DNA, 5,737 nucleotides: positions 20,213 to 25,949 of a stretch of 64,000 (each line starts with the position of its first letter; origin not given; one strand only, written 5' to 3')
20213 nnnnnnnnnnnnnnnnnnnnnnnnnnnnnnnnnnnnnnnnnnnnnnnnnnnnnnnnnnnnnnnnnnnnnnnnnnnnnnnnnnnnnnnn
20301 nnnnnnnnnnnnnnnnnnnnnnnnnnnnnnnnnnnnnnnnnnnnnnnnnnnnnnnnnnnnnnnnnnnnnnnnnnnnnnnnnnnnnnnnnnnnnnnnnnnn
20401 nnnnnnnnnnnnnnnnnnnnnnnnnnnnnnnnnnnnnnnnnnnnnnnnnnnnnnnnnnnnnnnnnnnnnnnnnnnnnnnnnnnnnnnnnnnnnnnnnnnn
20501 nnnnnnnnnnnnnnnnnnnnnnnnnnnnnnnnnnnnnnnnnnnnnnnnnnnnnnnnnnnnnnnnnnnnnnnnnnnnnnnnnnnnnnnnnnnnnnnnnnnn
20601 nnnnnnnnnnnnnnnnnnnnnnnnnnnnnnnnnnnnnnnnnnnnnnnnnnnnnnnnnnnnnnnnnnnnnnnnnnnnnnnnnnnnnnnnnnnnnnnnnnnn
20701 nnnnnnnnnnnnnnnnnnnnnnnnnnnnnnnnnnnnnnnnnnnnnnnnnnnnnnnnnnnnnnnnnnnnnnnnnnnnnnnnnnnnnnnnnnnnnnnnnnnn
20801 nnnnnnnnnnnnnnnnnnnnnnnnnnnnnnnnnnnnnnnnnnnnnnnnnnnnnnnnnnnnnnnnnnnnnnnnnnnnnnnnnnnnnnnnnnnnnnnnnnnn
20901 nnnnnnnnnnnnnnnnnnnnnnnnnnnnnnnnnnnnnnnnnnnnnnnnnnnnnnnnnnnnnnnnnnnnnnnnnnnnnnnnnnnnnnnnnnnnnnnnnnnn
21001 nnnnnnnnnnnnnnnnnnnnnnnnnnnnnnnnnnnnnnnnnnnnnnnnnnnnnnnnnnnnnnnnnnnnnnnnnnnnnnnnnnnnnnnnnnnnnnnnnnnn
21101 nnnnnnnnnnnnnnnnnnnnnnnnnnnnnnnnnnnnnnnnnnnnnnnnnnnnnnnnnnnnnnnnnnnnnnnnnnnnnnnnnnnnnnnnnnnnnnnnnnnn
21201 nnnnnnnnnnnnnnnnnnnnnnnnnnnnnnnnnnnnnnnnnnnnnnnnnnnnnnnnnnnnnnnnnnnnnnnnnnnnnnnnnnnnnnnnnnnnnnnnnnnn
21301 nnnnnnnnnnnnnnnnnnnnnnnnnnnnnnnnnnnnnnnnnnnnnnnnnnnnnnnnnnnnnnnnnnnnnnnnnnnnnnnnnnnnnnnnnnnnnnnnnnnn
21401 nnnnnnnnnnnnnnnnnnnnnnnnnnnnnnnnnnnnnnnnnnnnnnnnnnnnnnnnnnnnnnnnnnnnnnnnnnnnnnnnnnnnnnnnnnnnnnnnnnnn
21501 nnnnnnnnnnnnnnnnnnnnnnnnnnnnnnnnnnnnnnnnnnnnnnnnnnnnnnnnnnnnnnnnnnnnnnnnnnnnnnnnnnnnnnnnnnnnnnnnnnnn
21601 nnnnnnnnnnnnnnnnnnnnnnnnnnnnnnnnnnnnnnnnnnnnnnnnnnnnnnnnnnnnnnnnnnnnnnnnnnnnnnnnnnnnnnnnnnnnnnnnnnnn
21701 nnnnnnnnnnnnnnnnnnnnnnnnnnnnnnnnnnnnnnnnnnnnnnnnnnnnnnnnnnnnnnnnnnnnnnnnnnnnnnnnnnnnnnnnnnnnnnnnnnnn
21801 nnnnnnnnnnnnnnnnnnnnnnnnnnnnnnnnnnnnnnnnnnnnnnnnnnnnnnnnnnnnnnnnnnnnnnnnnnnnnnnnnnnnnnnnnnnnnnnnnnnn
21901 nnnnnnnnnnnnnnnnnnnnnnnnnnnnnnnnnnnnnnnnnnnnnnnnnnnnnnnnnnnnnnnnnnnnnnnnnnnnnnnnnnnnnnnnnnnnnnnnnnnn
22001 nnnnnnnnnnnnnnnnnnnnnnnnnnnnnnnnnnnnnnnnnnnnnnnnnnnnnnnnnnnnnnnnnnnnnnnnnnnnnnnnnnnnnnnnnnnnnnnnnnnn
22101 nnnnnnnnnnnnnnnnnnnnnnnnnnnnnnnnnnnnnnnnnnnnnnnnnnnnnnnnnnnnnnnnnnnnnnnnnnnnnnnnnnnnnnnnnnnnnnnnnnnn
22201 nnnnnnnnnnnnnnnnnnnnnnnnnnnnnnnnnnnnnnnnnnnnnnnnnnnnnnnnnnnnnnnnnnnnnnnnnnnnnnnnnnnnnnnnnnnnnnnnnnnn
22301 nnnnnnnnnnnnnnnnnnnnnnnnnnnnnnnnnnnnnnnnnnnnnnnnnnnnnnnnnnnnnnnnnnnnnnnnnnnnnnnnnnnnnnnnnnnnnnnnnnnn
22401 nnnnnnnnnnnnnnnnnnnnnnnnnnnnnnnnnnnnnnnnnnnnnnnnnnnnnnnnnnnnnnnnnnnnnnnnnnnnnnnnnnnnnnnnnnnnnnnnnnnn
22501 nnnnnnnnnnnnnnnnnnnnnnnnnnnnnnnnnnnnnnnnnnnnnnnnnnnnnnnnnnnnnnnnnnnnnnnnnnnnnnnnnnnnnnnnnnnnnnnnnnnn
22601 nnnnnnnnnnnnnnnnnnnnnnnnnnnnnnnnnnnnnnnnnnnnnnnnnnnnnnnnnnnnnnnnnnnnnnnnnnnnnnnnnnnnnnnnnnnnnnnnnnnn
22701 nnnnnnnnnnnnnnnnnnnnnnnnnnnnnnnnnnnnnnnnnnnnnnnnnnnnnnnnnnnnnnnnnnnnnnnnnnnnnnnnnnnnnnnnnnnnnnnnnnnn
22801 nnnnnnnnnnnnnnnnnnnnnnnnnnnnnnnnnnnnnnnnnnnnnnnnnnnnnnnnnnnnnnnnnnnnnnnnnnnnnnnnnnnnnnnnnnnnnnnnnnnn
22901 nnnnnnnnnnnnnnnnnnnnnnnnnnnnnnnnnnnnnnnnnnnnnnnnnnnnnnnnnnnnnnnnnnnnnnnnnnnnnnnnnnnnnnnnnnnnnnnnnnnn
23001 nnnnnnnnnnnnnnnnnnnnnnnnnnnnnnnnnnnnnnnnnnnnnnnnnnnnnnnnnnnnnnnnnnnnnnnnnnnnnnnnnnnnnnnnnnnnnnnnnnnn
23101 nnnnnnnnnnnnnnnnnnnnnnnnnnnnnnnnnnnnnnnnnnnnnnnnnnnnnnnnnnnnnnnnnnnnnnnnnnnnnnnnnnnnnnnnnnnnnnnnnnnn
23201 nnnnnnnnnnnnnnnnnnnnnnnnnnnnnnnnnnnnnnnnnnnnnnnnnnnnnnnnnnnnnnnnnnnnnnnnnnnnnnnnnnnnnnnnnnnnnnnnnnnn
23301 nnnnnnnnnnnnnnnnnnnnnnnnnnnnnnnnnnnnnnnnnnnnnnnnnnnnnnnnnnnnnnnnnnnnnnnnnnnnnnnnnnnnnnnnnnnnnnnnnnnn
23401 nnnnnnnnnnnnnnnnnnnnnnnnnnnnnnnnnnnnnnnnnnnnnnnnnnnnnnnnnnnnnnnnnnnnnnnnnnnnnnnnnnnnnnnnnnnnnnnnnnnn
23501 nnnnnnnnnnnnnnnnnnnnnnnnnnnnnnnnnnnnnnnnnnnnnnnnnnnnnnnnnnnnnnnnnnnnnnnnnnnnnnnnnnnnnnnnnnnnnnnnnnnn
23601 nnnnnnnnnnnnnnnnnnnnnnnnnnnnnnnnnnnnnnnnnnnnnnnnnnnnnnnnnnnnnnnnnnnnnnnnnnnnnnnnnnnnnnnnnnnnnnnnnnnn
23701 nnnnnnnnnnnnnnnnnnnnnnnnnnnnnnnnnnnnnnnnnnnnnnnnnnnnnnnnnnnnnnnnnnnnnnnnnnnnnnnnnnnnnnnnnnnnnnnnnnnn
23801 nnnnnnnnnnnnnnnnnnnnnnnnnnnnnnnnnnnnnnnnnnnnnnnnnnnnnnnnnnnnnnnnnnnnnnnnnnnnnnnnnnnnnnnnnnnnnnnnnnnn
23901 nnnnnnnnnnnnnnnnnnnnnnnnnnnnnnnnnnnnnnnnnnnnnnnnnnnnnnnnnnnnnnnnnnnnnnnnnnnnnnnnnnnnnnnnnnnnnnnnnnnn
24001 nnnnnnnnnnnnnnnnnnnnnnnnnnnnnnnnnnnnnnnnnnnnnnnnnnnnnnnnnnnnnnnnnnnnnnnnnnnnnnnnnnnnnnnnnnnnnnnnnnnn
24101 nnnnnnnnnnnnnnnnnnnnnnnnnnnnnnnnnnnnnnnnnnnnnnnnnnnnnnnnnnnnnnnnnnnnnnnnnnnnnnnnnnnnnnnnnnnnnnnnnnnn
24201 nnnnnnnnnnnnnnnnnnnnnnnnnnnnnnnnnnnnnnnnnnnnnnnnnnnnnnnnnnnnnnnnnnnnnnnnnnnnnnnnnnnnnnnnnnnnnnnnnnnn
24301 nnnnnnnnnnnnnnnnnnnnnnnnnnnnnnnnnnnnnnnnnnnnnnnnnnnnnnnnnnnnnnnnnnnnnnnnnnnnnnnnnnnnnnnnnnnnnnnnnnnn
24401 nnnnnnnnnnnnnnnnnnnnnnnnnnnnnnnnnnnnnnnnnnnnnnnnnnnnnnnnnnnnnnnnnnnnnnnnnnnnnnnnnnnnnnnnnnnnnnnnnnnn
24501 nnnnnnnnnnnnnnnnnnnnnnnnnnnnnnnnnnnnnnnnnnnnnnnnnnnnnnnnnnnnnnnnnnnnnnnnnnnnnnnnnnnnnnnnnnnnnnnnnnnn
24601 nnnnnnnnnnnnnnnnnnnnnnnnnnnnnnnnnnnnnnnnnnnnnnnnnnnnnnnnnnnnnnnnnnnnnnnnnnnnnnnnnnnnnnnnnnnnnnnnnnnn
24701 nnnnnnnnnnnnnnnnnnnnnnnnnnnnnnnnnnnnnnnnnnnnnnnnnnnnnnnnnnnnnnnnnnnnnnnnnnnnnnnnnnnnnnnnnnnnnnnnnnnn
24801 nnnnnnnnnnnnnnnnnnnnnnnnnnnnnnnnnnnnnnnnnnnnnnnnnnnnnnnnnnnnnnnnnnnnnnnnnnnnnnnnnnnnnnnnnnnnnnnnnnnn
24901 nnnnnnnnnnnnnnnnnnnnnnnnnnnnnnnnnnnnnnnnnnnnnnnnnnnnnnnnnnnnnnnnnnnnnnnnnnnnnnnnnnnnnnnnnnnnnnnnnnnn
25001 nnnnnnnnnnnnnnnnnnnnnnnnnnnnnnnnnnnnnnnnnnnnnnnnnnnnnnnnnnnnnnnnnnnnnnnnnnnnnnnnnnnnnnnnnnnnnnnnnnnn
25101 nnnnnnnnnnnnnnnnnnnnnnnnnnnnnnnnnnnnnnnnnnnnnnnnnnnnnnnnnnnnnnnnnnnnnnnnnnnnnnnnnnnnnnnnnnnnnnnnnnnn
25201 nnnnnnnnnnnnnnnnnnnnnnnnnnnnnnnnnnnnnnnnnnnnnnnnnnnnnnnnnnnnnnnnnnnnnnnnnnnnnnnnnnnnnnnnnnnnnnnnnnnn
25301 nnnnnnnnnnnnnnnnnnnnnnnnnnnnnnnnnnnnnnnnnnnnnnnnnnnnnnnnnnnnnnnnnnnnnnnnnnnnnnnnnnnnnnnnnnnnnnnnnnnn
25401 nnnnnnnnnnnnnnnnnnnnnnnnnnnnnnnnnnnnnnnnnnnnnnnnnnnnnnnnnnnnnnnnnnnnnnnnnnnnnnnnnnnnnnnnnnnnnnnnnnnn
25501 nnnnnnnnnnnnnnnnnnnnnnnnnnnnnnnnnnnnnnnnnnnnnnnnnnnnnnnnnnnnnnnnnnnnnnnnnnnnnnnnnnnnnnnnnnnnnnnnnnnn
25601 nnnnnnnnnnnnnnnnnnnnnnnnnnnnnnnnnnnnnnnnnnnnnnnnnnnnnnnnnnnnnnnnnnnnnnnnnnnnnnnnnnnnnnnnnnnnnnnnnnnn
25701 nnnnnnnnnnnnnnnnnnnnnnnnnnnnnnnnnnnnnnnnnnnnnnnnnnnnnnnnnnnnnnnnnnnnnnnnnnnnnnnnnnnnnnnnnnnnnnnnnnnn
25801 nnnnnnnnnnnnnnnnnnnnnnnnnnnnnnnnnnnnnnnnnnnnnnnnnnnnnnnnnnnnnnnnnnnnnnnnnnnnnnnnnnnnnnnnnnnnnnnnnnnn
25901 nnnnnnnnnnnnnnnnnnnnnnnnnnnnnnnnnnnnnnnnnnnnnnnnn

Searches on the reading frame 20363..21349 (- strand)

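Call 63: search_protein_families(library=ncbifam, proteins=[window:20363-21349:-], max_evalue=0.001)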
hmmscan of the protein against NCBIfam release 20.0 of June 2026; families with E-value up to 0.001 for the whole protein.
window:20363-21349:- (328 aa): 2 families
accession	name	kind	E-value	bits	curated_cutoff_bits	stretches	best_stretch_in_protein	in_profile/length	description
TIGR02760.1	TraI_TIGR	equivalog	7.1e-13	46.9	929.85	1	56-302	1604-1864/1960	conjugative transfer relaxase/helicase TraI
NF005477.0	PRK07078.1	subfamily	8.9e-10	37.4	1014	1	4-80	20-95/759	hypothetical protein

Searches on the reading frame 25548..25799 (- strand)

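Call 66: search_protein_families(library=pfam, proteins=[window:25548-25799:-], max_evalue=0.01)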
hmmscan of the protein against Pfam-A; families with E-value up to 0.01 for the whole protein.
window:25548-25799:- (83 aa): 8 families
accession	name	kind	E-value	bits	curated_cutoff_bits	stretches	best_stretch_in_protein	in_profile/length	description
PF13384.12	HTH_23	-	3.5e-06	27.1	24.6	1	2-41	4-39/50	Homeodomain-like domain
PF13551.12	HTH_29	-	6e-06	26.7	28.1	1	18-59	10-54/64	Winged helix-turn helix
PF13518.12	HTH_28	-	1.7e-05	25.2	25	1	14-56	8-52/52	Helix-turn-helix domain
PF12728.13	HTH_17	-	0.00081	20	27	1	20-41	2-23/51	Helix-turn-helix domain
PF20432.4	Xre-like-HTH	-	0.0025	18.5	25.8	1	19-48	23-50/63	Antitoxin Xre-like helix-turn-helix domain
PF01527.26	HTH_Tnp_1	-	0.0032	18.1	24.1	1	15-55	19-60/75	Transposase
PF13022.12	HTH_Tnp_1_2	-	0.0047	17.5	27.9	1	20-41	27-48/122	Helix-turn-helix of insertion element transposase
PF02796.21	HTH_7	-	0.006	17.1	23.8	1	17-38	19-40/45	Helix-turn-helix domain of resolvase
